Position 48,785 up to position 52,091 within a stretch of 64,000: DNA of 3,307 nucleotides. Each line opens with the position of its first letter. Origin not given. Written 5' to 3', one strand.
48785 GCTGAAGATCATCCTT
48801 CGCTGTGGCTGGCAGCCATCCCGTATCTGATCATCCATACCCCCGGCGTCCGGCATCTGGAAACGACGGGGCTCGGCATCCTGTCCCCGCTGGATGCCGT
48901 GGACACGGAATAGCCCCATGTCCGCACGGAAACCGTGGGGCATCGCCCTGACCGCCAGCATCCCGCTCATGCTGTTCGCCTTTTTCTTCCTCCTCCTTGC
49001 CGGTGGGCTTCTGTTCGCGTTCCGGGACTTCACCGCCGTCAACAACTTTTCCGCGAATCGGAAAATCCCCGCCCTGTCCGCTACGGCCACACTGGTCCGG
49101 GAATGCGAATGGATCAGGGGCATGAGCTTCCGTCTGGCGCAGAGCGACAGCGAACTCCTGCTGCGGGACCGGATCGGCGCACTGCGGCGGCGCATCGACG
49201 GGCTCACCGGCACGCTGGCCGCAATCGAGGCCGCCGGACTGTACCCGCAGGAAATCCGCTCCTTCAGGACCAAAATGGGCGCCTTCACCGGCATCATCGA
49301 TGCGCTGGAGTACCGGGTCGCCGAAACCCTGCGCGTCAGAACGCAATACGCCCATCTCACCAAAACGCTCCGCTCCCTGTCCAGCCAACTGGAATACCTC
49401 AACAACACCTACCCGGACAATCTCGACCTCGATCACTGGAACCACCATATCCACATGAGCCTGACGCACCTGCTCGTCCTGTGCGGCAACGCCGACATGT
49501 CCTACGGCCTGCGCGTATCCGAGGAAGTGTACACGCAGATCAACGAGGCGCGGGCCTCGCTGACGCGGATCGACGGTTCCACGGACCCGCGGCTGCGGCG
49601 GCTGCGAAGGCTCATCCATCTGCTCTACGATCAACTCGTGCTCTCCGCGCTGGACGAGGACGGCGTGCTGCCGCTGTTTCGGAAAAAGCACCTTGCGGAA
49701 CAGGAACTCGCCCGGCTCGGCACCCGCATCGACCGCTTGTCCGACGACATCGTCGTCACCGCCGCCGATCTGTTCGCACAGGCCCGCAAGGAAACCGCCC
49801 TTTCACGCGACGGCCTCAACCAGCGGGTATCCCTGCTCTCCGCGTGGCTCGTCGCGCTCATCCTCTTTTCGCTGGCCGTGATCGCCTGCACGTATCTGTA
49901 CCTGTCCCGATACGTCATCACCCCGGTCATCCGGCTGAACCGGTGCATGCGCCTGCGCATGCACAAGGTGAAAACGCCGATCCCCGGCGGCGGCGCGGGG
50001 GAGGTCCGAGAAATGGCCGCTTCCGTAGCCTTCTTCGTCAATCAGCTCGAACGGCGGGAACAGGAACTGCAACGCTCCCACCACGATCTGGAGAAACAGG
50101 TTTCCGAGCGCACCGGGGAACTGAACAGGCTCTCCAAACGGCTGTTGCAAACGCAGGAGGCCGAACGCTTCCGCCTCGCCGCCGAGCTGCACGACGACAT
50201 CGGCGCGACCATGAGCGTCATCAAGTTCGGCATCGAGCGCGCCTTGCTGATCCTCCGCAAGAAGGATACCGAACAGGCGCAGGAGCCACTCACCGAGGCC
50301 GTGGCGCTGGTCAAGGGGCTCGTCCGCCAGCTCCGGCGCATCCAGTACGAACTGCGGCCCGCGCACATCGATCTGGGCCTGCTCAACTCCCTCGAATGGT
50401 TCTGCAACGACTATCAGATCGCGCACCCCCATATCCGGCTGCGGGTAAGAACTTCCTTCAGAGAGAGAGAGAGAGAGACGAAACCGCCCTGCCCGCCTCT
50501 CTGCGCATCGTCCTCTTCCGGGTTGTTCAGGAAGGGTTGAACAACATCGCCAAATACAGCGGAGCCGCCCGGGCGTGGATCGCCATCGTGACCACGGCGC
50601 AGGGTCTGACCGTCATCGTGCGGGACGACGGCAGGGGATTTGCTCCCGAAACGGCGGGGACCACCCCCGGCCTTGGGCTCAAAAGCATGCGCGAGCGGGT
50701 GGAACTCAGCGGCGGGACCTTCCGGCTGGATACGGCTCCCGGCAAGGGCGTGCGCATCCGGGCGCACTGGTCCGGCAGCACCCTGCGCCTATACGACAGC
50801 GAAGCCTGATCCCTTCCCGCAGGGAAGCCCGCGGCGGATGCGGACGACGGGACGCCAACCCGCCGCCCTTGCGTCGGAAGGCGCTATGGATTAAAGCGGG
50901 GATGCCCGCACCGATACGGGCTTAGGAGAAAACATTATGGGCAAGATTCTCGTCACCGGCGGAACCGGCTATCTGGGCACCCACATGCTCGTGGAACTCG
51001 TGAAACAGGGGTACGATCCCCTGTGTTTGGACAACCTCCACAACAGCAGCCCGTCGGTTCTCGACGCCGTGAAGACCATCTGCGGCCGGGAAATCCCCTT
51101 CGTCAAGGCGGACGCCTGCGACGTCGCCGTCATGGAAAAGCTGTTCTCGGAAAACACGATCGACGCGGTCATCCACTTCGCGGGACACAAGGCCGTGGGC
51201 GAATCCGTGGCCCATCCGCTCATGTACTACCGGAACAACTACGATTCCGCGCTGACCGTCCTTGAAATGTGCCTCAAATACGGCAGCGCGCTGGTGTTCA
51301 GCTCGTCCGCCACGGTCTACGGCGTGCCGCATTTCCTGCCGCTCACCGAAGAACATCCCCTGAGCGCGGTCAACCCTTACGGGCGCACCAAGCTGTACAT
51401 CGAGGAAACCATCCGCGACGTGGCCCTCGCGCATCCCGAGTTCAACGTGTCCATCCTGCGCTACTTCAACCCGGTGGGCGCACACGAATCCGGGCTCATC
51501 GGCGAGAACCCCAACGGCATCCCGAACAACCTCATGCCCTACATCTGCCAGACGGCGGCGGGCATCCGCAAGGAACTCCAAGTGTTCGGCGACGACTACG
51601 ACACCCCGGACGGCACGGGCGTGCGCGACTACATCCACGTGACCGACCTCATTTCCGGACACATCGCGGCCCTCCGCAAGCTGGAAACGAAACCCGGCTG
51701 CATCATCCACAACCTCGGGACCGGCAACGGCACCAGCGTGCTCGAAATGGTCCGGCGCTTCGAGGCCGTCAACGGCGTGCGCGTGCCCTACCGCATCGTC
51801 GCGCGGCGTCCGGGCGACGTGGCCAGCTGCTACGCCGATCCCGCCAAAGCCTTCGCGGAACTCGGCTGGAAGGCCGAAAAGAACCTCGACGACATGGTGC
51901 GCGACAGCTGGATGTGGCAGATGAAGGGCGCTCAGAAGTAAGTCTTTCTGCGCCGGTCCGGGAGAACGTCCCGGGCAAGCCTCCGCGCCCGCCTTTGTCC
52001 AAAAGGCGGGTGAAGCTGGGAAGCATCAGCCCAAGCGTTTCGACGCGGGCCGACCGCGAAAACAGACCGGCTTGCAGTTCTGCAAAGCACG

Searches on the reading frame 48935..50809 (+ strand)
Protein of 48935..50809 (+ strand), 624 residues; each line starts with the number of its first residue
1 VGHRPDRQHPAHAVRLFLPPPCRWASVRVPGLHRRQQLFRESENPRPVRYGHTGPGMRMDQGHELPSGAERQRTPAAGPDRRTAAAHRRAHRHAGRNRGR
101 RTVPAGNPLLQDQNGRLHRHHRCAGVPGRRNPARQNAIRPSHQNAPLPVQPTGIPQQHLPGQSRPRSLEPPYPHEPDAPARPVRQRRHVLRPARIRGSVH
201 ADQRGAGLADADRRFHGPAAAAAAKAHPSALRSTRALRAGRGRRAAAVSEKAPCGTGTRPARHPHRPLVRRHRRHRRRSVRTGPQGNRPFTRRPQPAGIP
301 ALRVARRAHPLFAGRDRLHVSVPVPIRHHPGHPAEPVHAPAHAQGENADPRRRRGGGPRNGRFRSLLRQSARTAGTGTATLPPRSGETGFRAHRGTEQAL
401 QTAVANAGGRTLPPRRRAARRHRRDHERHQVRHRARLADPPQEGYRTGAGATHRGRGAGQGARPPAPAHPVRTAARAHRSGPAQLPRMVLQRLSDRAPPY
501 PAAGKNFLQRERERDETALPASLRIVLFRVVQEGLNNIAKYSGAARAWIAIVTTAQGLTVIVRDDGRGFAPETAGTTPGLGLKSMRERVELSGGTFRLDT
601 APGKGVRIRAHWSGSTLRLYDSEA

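Call 45: search_protein_families(library=pfam, proteins=[window:48935-50809:+], max_evalue=0.00001)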
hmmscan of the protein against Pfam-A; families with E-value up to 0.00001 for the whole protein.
window:48935-50809:+ (624 aa): 1 family
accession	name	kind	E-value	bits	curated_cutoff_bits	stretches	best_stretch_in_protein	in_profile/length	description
PF02518.31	HATPase_c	-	1.2e-11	45.4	26.4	1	527-611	6-106/111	Histidine kinase-, DNA gyrase B-, and HSP90-like ATPase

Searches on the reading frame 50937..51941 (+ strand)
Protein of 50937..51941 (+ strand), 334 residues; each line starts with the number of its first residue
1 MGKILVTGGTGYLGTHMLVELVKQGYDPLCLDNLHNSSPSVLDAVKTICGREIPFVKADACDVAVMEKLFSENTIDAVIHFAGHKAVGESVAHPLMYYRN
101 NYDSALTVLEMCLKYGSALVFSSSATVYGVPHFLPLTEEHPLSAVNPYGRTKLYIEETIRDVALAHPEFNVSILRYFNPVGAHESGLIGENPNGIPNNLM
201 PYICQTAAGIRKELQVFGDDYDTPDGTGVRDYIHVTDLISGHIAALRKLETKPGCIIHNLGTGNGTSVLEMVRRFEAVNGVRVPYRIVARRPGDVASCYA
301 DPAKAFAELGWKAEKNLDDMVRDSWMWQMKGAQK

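Call 45: search_protein_families(library=pfam, proteins=[window:50937-51941:+], max_evalue=0.00001)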
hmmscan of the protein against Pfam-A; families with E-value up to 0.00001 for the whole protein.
window:50937-51941:+ (334 aa): 6 families
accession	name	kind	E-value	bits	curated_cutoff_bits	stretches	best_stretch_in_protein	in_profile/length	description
PF16363.11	GDP_Man_Dehyd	-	1.6e-51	176.2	27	1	5-323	1-331/332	GDP-mannose 4,6 dehydratase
PF01370.27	Epimerase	-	4.3e-51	174.1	20.9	1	4-254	1-233/240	NAD dependent epimerase/dehydratase family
PF04321.23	RmlD_sub_bind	-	1.3e-15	57.7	27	1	3-165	2-139/287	RmlD substrate binding domain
PF01073.25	3Beta_HSD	-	9.1e-11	41.7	22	1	5-156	1-154/280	3-beta hydroxysteroid dehydrogenase/isomerase family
PF02719.21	Polysacc_synt_2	-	5.6e-09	36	20.2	1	4-182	1-174/293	Polysaccharide biosynthesis protein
PF07993.18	NAD_binding_4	-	2e-06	27.6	20.1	0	73-181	87-209/258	Male sterility protein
